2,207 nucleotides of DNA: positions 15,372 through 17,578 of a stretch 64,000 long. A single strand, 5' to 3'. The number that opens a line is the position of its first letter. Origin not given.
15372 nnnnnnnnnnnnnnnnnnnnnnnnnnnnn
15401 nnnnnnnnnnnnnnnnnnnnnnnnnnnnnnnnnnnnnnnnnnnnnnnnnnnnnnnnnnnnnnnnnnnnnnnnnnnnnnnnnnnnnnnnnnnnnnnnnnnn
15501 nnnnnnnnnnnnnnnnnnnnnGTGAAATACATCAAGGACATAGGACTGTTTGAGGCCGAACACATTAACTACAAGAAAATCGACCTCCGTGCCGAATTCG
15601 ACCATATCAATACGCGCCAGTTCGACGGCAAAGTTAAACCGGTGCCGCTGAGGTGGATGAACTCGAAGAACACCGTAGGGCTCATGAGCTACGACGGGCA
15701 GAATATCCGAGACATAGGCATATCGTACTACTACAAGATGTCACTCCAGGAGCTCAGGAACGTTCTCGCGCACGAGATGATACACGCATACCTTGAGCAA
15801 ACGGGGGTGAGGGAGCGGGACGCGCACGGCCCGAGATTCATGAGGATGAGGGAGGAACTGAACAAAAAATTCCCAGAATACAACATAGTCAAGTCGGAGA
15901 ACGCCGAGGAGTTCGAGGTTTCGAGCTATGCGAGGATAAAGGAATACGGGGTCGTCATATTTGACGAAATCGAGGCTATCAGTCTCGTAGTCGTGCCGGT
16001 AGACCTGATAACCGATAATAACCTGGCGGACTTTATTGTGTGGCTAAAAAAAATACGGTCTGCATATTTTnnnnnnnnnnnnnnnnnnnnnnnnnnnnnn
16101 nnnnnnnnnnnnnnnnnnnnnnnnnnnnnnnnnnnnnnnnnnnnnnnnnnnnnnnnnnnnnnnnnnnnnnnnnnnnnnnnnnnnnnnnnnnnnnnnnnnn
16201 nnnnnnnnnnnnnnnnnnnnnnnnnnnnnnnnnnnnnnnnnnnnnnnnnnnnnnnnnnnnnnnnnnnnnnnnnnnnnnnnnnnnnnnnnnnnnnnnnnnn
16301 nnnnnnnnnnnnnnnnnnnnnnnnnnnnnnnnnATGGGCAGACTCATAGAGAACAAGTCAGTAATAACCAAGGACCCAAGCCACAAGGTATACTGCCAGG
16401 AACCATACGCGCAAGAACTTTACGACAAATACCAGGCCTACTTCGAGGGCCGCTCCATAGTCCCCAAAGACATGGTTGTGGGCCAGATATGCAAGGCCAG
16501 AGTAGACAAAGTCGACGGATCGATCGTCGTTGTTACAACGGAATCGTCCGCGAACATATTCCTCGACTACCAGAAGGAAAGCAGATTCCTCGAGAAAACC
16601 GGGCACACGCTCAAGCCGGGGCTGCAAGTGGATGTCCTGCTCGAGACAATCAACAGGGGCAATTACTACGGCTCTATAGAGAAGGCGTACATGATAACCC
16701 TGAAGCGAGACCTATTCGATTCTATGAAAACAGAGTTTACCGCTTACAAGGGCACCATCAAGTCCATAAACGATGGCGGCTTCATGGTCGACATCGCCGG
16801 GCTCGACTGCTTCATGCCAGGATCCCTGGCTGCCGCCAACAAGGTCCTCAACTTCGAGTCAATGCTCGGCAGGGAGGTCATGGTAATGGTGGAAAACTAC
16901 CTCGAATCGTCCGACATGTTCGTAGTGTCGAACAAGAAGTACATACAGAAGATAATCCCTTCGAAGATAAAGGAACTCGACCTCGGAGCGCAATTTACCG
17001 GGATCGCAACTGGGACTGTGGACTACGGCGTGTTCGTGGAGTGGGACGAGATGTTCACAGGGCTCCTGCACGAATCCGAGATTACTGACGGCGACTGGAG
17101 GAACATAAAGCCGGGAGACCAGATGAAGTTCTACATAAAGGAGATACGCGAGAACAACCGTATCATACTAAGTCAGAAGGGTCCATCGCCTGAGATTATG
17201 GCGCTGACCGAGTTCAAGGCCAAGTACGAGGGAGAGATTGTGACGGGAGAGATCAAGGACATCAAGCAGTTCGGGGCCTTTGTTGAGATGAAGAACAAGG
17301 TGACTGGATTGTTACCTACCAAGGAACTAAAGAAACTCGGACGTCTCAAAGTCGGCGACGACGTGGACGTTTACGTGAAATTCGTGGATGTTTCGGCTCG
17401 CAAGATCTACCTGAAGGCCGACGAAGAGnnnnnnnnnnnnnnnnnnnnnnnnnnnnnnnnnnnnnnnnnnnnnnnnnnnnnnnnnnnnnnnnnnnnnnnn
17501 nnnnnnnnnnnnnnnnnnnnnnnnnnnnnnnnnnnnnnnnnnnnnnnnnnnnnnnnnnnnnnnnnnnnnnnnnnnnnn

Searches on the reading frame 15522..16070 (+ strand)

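Call 28: search_protein_families(library=pfam, proteins=[window:15522-16070:+], max_evalue=0.01)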
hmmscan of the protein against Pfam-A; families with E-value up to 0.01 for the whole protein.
window:15522-16070:+ (183 aa): 2 families
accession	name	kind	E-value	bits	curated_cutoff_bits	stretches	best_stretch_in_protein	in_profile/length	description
PF10263.15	SprT-like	-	7.9e-15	55.1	25.6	1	24-122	3-104/108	SprT-like family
PF06114.19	Peptidase_M78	-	0.0069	16.6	22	0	53-112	19-76/123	IrrE N-terminal-like domain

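Call 93: search_protein_families(library=ncbifam, proteins=[window:15522-16070:+], max_evalue=0.01)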
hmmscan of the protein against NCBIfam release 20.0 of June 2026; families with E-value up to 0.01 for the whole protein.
window:15522-16070:+ (183 aa): 0 families

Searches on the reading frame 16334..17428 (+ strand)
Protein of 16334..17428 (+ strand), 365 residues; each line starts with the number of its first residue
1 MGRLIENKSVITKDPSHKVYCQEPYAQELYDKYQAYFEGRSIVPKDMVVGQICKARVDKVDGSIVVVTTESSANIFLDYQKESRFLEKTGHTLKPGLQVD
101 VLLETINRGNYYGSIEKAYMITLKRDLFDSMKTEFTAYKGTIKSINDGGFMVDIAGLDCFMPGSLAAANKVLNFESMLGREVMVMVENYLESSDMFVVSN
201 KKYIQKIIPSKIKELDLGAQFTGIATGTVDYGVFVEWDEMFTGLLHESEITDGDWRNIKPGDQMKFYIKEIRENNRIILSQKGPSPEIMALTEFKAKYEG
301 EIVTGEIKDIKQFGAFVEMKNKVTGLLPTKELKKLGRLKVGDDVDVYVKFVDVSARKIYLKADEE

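Call 28: search_protein_families(library=pfam, proteins=[window:16334-17428:+], max_evalue=0.01)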
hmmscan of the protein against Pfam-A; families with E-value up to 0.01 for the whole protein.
window:16334-17428:+ (365 aa): 4 families
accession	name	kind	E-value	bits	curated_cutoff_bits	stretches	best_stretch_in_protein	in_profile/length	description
PF00575.29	S1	-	2.6e-27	95.4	22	3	299-360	4-71/74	S1 RNA binding domain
PF13509.12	S1_2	-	1.4e-11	44.7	21.8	1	300-348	2-48/61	S1 domain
PF09883.16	DUF2110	-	0.0013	19.5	23.2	0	137-154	6-23/87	DUF2110 central domain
PF25522.1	OB_cyt-4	-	0.0088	16.9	27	0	326-362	37-75/77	Mitochondrial protein cyt-4, OB-fold domain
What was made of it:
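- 16334..17431 (+): Ribosomal-protein-S1-like gene (365 aa, several S1 domains), the conserved upstream neighbour of A. Pfam S1 at 2.6e-27 (call 28).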

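Call 40: search_protein_families(library=phrogs, proteins=[window:16334-17428:+], max_evalue=0.001)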
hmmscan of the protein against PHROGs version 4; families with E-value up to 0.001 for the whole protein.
window:16334-17428:+ (365 aa): 0 families

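Call 92: search_solved_structures(query=window:16334-17428:+, max_evalue=0.001)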
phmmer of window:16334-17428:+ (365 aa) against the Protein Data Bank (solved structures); distinct sequences matched with E-value up to 0.001: 15.
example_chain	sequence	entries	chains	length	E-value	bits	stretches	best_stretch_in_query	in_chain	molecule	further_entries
6bu8_Z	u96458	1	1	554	4.1e-20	75.5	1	92-360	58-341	30S ribosomal protein S1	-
7qgh_t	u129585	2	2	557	4.9e-20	75.2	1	92-360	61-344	30S ribosomal protein S1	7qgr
6h4n_y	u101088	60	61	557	5.3e-20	75.1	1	92-360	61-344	30S ribosomal protein S1 | Small ribosomal subunit protein bS1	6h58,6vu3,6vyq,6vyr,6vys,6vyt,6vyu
9zcd_A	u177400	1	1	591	9.1e-18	67.8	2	139-352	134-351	30S ribosomal protein S1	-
8wi7_b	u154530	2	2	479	6.2e-17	65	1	129-361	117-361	30S ribosomal protein bS1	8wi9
6vz3_H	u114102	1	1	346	2e-15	60.1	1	92-360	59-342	30S ribosomal protein S1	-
9qqq_V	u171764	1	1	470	7.3e-15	58.2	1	92-333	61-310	Small ribosomal subunit protein bS1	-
28jw_a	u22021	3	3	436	8.6e-11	44.8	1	27-286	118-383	Ribosomal protein S1 homologue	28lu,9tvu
5x8p_8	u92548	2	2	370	1.9e-09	40.4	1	123-286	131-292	30S ribosomal protein S1, chloroplastic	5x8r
4q7j_D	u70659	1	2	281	3.6e-09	39.5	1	85-263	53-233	30S ribosomal protein S1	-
7a05_A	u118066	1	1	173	1.7e-08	37.2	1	215-360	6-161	30S ribosomal protein S1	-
6rxy_Cz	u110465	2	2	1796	5e-07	32.5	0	172-280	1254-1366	Rrp5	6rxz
2k4k_A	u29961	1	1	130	3.9e-05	26.2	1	215-282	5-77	General stress protein 13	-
2khi_A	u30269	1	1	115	0.00066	22.2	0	215-261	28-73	30S ribosomal protein S1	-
2mfl_A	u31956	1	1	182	0.00099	21.6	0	51-204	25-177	30S ribosomal protein S1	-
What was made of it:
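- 16334..17431 (+): It is collinear with bacterial S1 residues 58-344 at E 4e-20 (call 92).
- On Ribosomal protein S1 (neighbour of A): It has 365 aa covering S1 residues 58-344 (call 92).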

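Call 93: search_protein_families(library=ncbifam, proteins=[window:16334-17428:+], max_evalue=0.01)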
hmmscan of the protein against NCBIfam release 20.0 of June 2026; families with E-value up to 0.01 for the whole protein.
window:16334-17428:+ (365 aa): 28 families (the best 25 are shown)
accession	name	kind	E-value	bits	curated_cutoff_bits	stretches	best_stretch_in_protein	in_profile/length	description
NF000907.0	PRK00087.1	equivalog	3.1e-29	101.7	624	1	46-360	299-630/671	bifunctional 4-hydroxy-3-methylbut-2-enyl diphosphate reductase/30S ribosomal protein S1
TIGR00717.1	rpsA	equivalog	6.6e-29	100.8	577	1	47-360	16-340/516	30S ribosomal protein S1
NF004952.0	PRK06299.1-2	equivalog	1.1e-28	100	524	1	28-360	28-371/580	30S ribosomal protein S1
NF005208.0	PRK06676.1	equivalog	9.9e-28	97.2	368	1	45-361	14-346/391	30S ribosomal protein S1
NF004953.0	PRK06299.1-3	equivalog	4.1e-24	84.8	720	2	42-262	43-254/580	30S ribosomal protein S1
NF004954.0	PRK06299.1-4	equivalog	1.3e-23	83.1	727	1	33-360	5-344/560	30S ribosomal protein S1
NF010379.0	PRK13806.1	equivalog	5.6e-21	74.7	648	2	215-363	290-449/491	30S ribosomal protein S1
NF004956.0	PRK06299.1-6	equivalog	1.5e-20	73.4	711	2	222-360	377-520/554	30S ribosomal protein S1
NF004955.0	PRK06299.1-5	equivalog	9e-17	60.5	878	1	30-358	9-349/566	30S ribosomal protein S1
NF040579.1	S1_dom_CvfD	subfamily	2.4e-16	60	117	2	217-282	3-73/113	CvfD/Ygs/GSP13 family RNA-binding post-transcriptional regulator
NF005973.0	PRK08059.1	equivalog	7.5e-16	58.4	148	2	299-360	7-74/123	S1 domain-containing post-transcriptional regulator GSP13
NF005911.0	PRK07899.1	equivalog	2.2e-15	56.4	691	1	130-360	118-360/486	30S ribosomal protein S1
NF004951.0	PRK06299.1-1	equivalog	2.5e-15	55.9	918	1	45-360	16-344/556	30S ribosomal protein S1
NF006363.0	PRK08582.1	equivalog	4.5e-14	52.8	171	2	215-282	3-74/140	S1 domain-containing RNA-binding protein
NF005639.0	PRK07400.1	equivalog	1.6e-13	50.3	460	1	62-288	46-271/318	30S ribosomal protein S1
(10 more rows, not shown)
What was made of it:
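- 16334..17431 (+): It matches rpsA models, but far below their cut-offs (call 93).
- The S1-like protein is collinear with bacterial S1 (calls 92, 93).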

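Call 101: search_dna_similar(query=window:16334-17428:+, collection=phages, mode=protein, max_rows=30, max_evalue=0.001)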
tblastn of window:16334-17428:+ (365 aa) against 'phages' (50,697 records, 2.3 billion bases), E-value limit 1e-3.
Records with a match: 35; places in all: 37; records where one place covers at least 80% of the query: 3.
Best place of each record, by identity: <60% 35.
By first word of the organism name: Prevotella 15; uncultured 6; Bacteriophage 6; Enterococcus 2; Acinetobacter 2; Listeria 2; Escherichia 1; Staphylococcus 1.
By host as written in the record: Prevotella sp. 15; - 15; Listeria monocytogenes 2; Enterococcus faecalis 1; Escherichia coli O157:H7 ATCC 43895 1; Staphylococcus aureus 1.
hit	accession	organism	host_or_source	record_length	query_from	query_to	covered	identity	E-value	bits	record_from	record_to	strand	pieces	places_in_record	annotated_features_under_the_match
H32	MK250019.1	Prevotella phage Lak-A2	Prevotella sp.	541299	7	287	77%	36.0%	3e-36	145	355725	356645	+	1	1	record has no annotation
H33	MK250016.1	Prevotella phage Lak-A1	Prevotella sp.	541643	7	287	77%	36.0%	3e-36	145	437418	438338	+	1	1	record has no annotation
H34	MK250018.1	Prevotella phage Lak-A1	Prevotella sp.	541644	7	287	77%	36.0%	3e-36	145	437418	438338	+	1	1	record has no annotation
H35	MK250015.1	Prevotella phage Lak-A1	Prevotella sp.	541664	7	287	77%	36.0%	3e-36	145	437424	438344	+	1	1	record has no annotation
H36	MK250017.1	Prevotella phage Lak-A1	Prevotella sp.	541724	7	287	77%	36.0%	3e-36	145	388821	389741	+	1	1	record has no annotation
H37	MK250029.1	Prevotella phage Lak-C1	Prevotella sp.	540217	7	287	77%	36.0%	3e-36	145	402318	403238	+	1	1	record has no annotation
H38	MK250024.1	Prevotella phage Lak-B5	Prevotella sp.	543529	7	287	77%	35.7%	1e-35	143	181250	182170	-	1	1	record has no annotation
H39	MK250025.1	Prevotella phage Lak-B6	Prevotella sp.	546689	7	287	77%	35.7%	1e-35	143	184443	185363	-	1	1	record has no annotation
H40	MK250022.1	Prevotella phage Lak-B3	Prevotella sp.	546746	7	287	77%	35.7%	1e-35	143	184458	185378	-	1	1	record has no annotation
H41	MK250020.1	Prevotella phage Lak-B1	Prevotella sp.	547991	7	287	77%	35.7%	1e-35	143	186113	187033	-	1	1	record has no annotation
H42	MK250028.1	Prevotella phage Lak-B9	Prevotella sp.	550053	7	287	77%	35.7%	1e-35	143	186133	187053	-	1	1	record has no annotation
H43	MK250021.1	Prevotella phage Lak-B2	Prevotella sp.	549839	7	287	77%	35.4%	2e-35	142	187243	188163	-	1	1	record has no annotation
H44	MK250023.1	Prevotella phage Lak-B4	Prevotella sp.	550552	7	287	77%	35.4%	2e-35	142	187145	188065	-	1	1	record has no annotation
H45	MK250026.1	Prevotella phage Lak-B7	Prevotella sp.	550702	7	287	77%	35.4%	2e-35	142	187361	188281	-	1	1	record has no annotation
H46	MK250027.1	Prevotella phage Lak-B8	Prevotella sp.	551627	7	287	77%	35.4%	2e-35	142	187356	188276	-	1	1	record has no annotation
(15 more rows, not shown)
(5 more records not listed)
